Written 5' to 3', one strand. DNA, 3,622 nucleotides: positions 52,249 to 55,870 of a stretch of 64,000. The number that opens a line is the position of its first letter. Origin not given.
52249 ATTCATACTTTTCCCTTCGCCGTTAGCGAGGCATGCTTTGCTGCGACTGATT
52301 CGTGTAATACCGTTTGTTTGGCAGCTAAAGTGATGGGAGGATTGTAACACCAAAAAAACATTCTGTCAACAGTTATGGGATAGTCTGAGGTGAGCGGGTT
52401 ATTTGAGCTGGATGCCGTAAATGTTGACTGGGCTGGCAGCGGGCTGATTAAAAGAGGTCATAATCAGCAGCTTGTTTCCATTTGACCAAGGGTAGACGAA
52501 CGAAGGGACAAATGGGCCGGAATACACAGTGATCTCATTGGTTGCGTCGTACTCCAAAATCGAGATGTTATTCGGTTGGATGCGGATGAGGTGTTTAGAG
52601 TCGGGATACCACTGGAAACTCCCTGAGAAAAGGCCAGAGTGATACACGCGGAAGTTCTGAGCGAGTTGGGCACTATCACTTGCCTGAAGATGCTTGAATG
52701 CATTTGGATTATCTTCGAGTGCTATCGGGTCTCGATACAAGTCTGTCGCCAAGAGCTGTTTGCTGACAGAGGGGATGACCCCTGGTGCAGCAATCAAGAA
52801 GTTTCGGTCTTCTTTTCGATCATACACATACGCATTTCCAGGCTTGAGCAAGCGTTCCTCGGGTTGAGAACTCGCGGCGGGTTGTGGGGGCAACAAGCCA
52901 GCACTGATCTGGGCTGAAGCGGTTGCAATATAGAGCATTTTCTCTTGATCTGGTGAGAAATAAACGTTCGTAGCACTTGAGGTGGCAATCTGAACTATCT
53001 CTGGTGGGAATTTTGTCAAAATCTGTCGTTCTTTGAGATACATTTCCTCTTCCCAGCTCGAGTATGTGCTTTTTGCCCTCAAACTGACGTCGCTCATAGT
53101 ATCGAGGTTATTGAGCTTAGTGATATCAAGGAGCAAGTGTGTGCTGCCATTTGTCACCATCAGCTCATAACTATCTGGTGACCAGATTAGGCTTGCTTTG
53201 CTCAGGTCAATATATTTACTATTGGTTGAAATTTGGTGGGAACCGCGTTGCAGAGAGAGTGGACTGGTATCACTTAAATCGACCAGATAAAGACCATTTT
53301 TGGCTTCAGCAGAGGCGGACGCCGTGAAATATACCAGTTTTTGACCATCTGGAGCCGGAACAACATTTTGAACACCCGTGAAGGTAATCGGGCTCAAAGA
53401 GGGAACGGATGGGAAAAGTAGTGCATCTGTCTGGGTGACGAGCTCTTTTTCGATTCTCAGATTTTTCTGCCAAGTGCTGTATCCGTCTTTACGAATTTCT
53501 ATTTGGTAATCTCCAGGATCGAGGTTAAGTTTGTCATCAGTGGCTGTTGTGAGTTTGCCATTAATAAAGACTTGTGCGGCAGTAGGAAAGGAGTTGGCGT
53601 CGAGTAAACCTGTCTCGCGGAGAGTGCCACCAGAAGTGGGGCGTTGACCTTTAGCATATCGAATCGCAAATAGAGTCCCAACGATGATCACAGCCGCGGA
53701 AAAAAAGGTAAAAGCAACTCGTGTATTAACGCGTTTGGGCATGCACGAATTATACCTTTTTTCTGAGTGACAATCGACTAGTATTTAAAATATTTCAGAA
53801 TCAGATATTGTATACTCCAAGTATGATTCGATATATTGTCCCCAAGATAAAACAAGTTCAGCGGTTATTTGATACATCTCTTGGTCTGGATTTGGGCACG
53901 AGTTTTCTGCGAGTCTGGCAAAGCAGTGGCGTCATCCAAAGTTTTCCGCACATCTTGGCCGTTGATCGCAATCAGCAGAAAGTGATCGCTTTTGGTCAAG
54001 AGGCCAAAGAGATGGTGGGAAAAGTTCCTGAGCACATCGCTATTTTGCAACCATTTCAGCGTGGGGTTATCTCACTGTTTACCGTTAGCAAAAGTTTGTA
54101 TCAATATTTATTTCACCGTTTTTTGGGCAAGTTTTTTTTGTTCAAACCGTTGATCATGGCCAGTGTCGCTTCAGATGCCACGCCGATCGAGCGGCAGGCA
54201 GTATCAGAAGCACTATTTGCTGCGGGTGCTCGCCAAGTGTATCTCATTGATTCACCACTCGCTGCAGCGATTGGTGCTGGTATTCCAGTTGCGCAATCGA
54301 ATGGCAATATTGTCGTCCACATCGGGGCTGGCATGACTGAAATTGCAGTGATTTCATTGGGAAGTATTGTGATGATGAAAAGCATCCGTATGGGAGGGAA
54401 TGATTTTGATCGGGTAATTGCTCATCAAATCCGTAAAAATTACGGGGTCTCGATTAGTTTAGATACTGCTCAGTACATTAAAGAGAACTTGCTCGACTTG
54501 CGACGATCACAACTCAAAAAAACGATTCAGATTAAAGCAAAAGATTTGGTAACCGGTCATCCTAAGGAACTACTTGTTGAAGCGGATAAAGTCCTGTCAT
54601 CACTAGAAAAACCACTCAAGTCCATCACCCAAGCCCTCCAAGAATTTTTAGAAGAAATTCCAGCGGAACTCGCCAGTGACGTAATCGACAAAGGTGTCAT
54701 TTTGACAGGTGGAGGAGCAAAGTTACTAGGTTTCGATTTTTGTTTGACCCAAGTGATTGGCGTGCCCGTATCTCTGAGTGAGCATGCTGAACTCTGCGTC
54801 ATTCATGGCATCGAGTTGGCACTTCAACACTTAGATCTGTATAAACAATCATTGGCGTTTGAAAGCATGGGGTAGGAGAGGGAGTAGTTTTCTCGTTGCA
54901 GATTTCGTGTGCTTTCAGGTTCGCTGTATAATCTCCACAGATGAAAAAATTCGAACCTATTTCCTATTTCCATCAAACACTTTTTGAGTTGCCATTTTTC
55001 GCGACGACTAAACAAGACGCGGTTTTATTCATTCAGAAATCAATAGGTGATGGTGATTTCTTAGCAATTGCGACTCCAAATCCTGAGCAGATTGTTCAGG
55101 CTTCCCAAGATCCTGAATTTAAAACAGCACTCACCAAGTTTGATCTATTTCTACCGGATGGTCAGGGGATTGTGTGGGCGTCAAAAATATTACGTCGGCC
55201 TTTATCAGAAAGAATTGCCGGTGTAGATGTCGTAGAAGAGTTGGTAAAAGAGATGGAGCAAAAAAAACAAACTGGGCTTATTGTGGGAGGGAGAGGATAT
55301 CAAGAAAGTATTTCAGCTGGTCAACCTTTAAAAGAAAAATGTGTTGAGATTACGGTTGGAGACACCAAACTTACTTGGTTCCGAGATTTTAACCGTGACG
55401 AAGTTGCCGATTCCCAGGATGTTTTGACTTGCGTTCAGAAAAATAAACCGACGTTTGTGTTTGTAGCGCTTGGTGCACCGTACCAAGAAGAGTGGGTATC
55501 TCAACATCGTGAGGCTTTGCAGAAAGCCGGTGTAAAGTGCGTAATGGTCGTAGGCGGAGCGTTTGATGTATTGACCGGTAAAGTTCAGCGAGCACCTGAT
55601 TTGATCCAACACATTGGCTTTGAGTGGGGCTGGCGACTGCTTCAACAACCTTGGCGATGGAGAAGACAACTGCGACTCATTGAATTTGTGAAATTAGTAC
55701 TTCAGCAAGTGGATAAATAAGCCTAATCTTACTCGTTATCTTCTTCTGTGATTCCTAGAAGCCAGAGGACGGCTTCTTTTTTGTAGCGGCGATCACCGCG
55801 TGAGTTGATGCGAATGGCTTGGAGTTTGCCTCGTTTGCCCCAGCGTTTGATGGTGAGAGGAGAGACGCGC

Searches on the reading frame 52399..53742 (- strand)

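Call 85: search_protein_families(library=pfam, proteins=[window:52399-53742:-], max_evalue=0.00001)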
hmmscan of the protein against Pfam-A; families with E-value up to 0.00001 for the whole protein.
window:52399-53742:- (447 aa): 1 family
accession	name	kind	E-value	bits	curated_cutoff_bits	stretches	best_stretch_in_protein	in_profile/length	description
PF08308.17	PEGA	-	1.5e-06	28.5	20.8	1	50-106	7-64/71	PEGA domain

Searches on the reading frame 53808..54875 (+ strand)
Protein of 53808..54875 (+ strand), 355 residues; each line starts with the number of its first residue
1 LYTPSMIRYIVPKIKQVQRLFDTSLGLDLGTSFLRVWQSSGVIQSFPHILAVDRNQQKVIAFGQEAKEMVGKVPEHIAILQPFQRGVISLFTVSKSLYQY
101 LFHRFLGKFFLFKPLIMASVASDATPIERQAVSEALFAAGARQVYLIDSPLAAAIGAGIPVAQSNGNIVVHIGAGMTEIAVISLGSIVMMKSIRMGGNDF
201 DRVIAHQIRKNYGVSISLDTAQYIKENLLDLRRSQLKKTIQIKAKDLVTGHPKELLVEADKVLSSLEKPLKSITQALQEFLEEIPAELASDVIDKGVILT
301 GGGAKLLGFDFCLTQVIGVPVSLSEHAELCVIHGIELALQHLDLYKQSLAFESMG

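Call 85: search_protein_families(library=pfam, proteins=[window:53808-54875:+], max_evalue=0.00001)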
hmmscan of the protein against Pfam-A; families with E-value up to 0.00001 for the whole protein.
window:53808-54875:+ (355 aa): 3 families
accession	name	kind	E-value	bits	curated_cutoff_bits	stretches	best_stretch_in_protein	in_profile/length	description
PF06723.19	MreB_Mbl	-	4.8e-98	328.4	27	1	24-345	3-325/327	MreB/Mbl protein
PF14450.12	FtsA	-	8.8e-08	33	31.8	1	169-326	2-112/127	Cell division protein FtsA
PF00012.26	HSP70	-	1.1e-07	31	20.6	1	128-223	148-249/599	Hsp70 protein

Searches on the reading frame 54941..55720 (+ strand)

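Call 85: search_protein_families(library=pfam, proteins=[window:54941-55720:+], max_evalue=0.00001)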
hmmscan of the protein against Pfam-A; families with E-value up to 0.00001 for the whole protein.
window:54941-55720:+ (259 aa): 1 family
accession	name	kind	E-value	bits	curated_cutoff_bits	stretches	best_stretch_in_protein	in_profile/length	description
PF03808.19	Glyco_tran_WecG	-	8e-43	146.6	27.4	1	68-243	2-167/168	Glycosyl transferase WecG/TagA/CpsF family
